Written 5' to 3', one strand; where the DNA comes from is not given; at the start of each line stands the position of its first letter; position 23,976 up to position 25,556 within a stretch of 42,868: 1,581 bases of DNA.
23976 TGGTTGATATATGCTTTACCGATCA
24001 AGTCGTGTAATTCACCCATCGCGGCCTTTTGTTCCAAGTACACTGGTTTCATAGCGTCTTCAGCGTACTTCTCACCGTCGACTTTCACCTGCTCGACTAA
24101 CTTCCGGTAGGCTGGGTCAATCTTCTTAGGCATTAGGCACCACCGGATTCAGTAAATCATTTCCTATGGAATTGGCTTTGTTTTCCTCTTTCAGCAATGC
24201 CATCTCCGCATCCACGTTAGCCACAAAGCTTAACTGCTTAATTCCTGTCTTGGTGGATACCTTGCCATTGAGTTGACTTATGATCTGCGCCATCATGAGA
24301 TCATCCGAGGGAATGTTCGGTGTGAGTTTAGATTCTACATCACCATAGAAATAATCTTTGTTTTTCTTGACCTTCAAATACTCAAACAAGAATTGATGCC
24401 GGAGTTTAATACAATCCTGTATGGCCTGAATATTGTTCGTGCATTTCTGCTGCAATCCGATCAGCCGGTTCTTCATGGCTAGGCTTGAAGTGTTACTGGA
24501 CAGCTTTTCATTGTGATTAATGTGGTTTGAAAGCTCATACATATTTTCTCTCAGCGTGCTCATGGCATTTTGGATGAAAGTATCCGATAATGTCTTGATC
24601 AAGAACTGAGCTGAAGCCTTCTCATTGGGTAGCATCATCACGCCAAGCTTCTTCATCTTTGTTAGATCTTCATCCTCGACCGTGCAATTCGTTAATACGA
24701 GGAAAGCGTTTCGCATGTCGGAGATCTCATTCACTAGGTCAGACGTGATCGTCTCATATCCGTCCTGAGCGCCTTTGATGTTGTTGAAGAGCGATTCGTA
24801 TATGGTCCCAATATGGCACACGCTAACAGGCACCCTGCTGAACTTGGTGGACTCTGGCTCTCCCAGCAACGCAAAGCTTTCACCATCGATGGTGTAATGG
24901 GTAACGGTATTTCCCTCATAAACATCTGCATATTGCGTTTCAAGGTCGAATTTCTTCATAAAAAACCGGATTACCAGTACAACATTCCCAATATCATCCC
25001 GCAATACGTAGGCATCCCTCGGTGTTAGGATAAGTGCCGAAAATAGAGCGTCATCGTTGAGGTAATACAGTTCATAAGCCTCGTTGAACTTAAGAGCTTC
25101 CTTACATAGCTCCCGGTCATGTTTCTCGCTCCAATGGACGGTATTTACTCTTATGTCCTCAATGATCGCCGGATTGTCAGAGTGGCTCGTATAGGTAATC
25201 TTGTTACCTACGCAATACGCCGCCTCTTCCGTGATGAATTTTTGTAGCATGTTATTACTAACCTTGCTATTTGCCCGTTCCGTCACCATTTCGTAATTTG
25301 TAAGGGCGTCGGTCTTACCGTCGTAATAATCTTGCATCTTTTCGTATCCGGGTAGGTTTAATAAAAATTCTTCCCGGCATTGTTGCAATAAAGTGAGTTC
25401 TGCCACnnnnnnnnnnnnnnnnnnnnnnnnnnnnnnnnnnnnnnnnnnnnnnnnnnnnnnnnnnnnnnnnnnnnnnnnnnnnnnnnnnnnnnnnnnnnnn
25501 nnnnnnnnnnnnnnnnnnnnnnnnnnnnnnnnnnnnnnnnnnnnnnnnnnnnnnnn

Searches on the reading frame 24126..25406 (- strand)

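Call 3: search_protein_families(library=pfam, proteins=[window:24126-25406:-], max_evalue=1)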
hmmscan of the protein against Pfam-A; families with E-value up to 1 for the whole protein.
window:24126-25406:- (426 aa): 3 families
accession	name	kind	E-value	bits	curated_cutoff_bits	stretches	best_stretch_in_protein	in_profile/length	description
PF05133.19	SPP1_portal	-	3.5e-88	296.8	25.5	1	8-412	2-413/416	Phage portal protein, SPP1 Gp6-like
PF04353.18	Rsd_AlgQ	-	0.061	13.8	35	0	195-254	66-124/150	Regulator of RNA polymerase sigma(70) subunit, Rsd/AlgQ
PF12452.13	DUF3685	-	0.12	12.5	25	1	6-132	6-131/192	Protein of unknown function (DUF3685)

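Call 4: search_protein_families(library=phrogs, proteins=[window:24126-25406:-], max_evalue=0.1)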
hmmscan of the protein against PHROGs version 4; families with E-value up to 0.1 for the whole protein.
window:24126-25406:- (426 aa): 5 families
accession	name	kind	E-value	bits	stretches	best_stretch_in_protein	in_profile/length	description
phrog_64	-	head and packaging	2.9e-92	310.9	1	7-414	78-500/547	portal protein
phrog_36559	-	unknown function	7.7e-18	65.4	1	343-419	4-80/87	-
phrog_9064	-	head and packaging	3.1e-16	60.7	1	205-411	2-208/228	portal protein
phrog_8418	-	head and packaging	8.9e-10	39.8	1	311-412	1-104/136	portal protein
phrog_34403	-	unknown function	0.026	15.3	1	247-337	27-121/139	-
